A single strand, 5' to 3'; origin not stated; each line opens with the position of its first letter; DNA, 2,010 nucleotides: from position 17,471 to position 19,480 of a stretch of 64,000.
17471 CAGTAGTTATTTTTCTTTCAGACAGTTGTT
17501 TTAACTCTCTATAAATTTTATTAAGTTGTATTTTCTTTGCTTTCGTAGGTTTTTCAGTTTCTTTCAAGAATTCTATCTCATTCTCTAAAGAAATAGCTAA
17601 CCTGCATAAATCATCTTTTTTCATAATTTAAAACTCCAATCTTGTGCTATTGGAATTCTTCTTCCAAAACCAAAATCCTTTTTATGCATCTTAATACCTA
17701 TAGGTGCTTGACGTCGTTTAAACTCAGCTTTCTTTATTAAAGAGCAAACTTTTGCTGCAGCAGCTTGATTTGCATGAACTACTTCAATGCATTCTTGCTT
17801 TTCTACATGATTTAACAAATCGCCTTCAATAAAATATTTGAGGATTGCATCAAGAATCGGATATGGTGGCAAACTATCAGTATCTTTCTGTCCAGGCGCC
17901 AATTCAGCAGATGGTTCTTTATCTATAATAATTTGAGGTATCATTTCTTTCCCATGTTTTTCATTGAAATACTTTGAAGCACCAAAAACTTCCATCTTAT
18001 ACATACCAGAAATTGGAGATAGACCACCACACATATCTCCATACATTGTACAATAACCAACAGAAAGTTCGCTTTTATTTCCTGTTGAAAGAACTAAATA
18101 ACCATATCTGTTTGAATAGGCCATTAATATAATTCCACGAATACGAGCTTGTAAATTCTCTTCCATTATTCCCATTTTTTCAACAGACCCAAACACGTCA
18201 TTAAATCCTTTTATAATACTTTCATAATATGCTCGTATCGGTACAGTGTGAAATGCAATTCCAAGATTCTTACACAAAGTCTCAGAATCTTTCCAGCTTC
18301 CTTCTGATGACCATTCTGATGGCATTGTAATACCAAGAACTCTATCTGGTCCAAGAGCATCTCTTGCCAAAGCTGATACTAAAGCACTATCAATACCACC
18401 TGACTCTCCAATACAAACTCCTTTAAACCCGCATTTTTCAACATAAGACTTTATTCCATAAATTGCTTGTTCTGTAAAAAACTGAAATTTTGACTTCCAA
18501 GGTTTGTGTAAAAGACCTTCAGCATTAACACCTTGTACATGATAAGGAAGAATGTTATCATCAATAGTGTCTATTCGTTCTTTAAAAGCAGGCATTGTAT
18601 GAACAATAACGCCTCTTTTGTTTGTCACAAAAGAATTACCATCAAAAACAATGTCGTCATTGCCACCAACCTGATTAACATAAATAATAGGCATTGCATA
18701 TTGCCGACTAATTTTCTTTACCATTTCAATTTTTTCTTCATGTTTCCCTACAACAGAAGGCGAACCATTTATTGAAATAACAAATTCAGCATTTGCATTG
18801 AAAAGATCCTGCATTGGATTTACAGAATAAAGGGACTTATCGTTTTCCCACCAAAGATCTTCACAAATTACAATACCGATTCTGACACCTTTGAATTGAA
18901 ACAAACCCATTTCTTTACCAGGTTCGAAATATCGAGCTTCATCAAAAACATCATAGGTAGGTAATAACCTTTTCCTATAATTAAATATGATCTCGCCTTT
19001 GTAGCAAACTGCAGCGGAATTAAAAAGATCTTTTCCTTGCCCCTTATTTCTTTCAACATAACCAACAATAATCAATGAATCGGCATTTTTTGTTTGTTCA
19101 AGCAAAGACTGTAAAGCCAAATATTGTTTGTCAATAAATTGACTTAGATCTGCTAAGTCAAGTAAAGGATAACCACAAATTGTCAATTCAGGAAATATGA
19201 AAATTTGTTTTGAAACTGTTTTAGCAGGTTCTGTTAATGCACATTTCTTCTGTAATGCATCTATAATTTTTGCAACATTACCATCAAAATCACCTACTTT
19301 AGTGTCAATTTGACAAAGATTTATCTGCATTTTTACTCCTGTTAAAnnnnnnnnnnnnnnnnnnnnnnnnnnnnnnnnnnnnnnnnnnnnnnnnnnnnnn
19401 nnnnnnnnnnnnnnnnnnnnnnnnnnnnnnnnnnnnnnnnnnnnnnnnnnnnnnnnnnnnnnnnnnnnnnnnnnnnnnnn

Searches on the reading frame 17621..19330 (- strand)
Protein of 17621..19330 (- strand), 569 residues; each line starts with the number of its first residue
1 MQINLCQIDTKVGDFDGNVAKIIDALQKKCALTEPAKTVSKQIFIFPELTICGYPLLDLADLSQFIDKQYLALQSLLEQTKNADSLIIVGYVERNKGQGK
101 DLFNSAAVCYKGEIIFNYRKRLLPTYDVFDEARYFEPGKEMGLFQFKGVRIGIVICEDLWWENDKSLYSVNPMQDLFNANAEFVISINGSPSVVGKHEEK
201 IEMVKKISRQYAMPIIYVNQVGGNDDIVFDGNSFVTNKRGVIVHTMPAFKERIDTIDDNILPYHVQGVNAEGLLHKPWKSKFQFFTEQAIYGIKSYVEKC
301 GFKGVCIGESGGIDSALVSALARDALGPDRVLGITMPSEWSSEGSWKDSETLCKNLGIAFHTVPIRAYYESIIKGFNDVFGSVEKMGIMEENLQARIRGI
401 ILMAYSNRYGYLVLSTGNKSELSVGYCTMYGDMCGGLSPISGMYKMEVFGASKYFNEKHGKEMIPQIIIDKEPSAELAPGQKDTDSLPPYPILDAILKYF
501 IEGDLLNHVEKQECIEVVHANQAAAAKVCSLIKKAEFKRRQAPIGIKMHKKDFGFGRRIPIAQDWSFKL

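Call 59: find_homologous_proteins(query=window:17621-19330:-, max_evalue=1e-20)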
Query window:17621-19330:- (569 aa): 8000 proteins with E <= 1e-20 among 8000 candidates; the best 120 are listed.
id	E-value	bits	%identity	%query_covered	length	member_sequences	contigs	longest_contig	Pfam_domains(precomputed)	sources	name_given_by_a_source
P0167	0.0e+0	1225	92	100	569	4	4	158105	PF00795.28,PF02540.24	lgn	-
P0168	1.4e-246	838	66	100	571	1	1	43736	PF00795.28,PF02540.24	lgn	-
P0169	1.5e-243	828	65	99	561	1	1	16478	PF00795.28,PF02540.24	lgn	-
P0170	5.6e-243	826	64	100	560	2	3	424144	PF00795.28,PF02540.24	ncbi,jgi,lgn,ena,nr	ncbi:MAG: NAD+ synthase [Candidatus Nanoarchaeia archaeon]|jgi:NH3-dependent NAD+ synthetase/predict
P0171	4.4e-241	820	65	100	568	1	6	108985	PF00795.28,PF02540.24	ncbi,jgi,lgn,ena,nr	ncbi:MAG: NAD+ synthase [Candidatus Nanoarchaeia archaeon]|jgi:NAD+ synthetase|nr:NAD+ synthase [Can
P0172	5.2e-234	796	64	99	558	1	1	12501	PF00795.28,PF02540.24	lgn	-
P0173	2.4e-228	778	61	99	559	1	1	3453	PF00795.28,PF02540.24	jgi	jgi:NAD+ synthetase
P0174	1.3e-224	765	60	100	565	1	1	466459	PF00795.28,PF02540.24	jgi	jgi:NAD+ synthetase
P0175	8.9e-222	756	61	99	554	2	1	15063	PF00795.28,PF02540.24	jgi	-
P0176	6.9e-220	750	59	100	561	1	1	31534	PF00795.28,PF02540.24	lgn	-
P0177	1.8e-218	745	60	100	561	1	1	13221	PF00795.28,PF02540.24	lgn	-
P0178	4.4e-217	740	59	99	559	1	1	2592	PF00795.28,PF02540.24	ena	-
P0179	1.5e-216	739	59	99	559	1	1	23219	PF00795.28,PF02540.24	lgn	-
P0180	1.7e-216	738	60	99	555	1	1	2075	PF00795.28,PF02540.24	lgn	-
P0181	7.1e-216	736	60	99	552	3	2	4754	PF00795.28,PF02540.24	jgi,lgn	-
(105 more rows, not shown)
